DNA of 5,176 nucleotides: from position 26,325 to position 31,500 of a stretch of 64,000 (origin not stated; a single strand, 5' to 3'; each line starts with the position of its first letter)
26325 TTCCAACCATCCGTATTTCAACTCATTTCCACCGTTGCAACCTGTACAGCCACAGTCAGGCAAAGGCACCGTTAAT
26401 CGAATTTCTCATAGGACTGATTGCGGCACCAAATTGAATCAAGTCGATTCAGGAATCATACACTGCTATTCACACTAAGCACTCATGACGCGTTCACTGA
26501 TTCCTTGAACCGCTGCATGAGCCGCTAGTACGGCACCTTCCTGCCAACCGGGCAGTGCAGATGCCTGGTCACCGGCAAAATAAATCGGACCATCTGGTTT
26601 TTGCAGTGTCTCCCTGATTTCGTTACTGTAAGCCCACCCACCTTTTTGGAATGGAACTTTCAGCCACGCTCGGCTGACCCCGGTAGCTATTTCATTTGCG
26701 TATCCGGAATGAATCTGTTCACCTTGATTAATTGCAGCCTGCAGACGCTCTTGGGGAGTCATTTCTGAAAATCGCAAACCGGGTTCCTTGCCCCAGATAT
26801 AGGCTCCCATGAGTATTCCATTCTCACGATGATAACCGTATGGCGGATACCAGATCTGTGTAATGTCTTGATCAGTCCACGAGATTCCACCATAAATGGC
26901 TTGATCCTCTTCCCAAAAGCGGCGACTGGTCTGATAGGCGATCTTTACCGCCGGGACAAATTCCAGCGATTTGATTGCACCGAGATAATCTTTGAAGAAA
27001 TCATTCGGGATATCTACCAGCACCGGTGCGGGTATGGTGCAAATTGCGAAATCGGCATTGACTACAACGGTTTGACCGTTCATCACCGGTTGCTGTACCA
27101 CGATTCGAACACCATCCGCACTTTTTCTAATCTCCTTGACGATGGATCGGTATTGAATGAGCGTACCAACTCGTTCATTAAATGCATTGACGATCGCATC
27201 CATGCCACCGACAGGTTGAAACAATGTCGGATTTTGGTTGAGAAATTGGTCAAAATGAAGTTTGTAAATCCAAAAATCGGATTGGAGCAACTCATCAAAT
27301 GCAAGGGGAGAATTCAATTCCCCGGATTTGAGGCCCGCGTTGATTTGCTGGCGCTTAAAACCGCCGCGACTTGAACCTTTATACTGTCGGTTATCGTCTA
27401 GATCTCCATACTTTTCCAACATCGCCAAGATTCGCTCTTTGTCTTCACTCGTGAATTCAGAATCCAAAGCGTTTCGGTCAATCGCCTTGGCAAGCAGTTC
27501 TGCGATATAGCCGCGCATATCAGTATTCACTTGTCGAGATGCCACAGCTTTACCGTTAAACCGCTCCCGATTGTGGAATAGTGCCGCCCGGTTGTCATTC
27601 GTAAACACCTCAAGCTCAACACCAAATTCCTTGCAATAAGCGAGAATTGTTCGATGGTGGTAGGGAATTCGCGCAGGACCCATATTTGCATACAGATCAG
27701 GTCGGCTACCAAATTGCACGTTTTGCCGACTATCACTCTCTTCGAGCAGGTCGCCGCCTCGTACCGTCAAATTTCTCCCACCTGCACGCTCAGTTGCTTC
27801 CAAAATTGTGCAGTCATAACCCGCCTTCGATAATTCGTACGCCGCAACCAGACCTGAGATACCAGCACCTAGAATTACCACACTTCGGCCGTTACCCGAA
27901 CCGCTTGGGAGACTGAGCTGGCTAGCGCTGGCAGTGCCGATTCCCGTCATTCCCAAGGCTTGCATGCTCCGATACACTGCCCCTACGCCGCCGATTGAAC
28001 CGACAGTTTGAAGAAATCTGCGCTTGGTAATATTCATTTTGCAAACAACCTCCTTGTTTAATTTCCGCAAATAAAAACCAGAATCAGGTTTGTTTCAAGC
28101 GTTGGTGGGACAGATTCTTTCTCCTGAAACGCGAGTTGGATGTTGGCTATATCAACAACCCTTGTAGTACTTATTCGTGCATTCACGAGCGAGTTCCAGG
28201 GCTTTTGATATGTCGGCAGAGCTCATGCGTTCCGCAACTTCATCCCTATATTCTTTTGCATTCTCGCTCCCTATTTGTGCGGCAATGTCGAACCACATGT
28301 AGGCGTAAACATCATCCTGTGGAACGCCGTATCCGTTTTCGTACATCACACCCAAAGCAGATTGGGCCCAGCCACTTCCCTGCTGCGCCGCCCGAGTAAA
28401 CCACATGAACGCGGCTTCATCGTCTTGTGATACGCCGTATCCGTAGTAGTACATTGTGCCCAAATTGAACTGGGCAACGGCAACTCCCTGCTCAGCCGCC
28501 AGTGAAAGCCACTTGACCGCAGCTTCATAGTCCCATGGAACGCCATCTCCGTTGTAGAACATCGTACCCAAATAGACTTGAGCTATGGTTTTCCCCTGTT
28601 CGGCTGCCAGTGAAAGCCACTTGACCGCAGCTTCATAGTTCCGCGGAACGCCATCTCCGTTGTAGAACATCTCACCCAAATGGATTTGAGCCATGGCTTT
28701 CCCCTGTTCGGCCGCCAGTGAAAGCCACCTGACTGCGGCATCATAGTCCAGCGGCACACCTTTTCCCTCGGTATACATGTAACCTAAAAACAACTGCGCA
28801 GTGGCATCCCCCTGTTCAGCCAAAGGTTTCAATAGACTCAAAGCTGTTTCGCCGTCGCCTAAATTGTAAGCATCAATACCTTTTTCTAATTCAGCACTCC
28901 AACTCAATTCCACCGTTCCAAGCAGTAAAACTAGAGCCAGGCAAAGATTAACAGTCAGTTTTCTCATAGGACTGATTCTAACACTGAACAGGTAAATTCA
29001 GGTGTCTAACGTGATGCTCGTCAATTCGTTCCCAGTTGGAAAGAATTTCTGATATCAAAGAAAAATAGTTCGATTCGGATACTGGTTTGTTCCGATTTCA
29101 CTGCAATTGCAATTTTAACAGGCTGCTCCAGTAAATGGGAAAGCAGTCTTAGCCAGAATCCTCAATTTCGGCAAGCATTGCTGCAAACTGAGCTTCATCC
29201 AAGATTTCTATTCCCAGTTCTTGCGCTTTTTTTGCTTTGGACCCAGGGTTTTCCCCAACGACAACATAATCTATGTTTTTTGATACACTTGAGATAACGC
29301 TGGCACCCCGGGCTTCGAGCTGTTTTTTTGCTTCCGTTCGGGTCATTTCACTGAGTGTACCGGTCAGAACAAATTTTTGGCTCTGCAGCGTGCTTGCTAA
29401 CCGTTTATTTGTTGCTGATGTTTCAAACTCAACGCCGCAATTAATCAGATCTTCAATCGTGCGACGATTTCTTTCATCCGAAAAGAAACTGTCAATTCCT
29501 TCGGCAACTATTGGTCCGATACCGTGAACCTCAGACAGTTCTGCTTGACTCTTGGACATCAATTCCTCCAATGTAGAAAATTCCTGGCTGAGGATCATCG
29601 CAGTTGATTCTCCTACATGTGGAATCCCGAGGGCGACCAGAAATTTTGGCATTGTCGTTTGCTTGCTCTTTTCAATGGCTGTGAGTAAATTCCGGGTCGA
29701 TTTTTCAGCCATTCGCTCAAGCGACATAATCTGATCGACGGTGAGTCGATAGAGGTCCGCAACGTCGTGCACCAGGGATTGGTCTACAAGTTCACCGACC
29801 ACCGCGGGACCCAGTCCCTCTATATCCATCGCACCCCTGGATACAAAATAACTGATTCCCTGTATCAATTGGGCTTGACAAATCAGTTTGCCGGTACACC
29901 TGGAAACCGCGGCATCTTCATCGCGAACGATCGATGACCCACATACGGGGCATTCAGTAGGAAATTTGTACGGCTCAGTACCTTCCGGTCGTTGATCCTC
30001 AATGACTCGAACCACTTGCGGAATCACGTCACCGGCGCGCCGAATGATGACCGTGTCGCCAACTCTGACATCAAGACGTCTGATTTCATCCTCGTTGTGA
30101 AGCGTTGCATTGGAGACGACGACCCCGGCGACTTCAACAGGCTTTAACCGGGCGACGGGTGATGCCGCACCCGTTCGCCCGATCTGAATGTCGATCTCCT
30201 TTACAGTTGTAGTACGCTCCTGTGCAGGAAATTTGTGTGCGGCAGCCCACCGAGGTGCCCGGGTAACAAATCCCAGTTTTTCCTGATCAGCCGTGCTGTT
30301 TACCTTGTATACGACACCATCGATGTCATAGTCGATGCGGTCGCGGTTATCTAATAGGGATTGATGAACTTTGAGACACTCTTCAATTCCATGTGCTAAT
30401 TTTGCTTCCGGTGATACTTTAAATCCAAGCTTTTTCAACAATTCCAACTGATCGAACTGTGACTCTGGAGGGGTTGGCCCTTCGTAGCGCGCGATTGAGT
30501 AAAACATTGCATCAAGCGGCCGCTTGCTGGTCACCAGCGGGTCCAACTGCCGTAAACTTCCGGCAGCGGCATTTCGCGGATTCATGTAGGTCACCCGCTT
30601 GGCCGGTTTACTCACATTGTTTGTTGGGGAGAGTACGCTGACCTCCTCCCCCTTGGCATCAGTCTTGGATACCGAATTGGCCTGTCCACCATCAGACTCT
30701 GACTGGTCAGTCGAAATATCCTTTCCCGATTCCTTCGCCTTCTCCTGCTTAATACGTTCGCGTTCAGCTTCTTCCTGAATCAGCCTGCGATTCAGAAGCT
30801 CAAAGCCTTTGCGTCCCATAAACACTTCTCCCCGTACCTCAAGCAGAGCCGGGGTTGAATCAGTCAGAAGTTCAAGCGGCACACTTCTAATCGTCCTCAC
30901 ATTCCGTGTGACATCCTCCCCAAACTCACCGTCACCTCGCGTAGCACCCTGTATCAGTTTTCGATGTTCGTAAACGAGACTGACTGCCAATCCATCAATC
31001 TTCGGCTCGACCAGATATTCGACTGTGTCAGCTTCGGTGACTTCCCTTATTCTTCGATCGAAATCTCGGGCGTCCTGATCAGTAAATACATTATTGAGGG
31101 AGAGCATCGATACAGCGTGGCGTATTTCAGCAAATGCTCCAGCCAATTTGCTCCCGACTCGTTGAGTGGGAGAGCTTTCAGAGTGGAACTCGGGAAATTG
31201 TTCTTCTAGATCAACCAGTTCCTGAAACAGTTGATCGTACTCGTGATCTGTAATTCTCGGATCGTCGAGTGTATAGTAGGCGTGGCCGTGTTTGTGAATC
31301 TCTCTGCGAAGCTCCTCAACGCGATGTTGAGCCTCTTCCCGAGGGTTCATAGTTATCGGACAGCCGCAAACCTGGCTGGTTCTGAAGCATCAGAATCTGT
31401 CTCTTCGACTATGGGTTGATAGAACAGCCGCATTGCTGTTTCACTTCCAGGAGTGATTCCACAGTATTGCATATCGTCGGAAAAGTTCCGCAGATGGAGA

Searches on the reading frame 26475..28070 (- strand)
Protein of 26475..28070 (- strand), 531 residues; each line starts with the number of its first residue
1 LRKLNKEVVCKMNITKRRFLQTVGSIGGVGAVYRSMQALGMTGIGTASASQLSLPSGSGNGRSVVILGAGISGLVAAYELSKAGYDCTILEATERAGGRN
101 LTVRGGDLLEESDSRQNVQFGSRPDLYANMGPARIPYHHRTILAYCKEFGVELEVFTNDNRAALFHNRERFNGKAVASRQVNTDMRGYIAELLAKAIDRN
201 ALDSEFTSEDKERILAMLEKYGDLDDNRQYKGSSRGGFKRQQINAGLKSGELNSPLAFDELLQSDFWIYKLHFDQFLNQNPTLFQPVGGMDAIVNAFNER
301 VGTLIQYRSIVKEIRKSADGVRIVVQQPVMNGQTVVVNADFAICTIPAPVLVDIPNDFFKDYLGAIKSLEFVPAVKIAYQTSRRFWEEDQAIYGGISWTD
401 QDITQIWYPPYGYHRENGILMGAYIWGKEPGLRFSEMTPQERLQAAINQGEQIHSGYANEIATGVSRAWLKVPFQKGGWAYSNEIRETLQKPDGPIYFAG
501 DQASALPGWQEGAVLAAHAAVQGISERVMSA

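Call 44: search_protein_families(library=pfam, proteins=[window:26475-28070:-], max_evalue=1e-8)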
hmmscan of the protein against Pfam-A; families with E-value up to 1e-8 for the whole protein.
window:26475-28070:- (531 aa): 2 families
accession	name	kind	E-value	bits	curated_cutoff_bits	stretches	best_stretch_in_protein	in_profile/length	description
PF01593.30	Amino_oxidase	-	3.1e-56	192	19.8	1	71-524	1-442/443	Flavin containing amine oxidoreductase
PF13450.12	NAD_binding_8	-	5.6e-11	43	21.9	1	66-103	1-38/68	NAD(P)-binding Rossmann-like domain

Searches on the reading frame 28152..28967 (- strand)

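Call 44: search_protein_families(library=pfam, proteins=[window:28152-28967:-], max_evalue=1e-8)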
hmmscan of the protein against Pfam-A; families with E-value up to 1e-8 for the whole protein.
window:28152-28967:- (271 aa): 1 family
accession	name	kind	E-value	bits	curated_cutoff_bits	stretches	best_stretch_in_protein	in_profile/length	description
PF08238.18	Sel1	-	3.6e-57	189.2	30.7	4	163-198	1-36/36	Sel1 repeat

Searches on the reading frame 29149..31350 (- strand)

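Call 44: search_protein_families(library=pfam, proteins=[window:29149-31350:-], max_evalue=1e-8)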
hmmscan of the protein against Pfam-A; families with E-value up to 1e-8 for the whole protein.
window:29149-31350:- (733 aa): 7 families
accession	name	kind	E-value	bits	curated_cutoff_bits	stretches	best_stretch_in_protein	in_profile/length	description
PF01653.23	DNA_ligase_aden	-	5.1e-87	292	27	2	72-195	3-127/253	NAD-dependent DNA ligase adenylation domain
PF03120.22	DNA_ligase_OB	-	7.3e-34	115.9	32.9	1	380-456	1-77/79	NAD-dependent DNA ligase OB-fold domain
PF12826.13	HHH_2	-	3.1e-21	75.7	27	1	569-632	1-64/64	Helix-hairpin-helix motif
PF00533.33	BRCT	-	8.3e-14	52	21.3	1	656-724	7-76/78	BRCA1 C Terminus (BRCT) domain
PF14520.12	HHH_5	-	3.5e-13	50.3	27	0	572-618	3-50/57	Helix-hairpin-helix domain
PF22745.1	Nlig-Ia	-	2.7e-10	41.2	27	1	9-56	4-51/92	DNA ligase-like, N-terminal NAD+-binding domain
PF03119.21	DNA_ligase_ZBD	-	3.7e-09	36.7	25.8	1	466-493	1-27/27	NAD-dependent DNA ligase C4 zinc finger domain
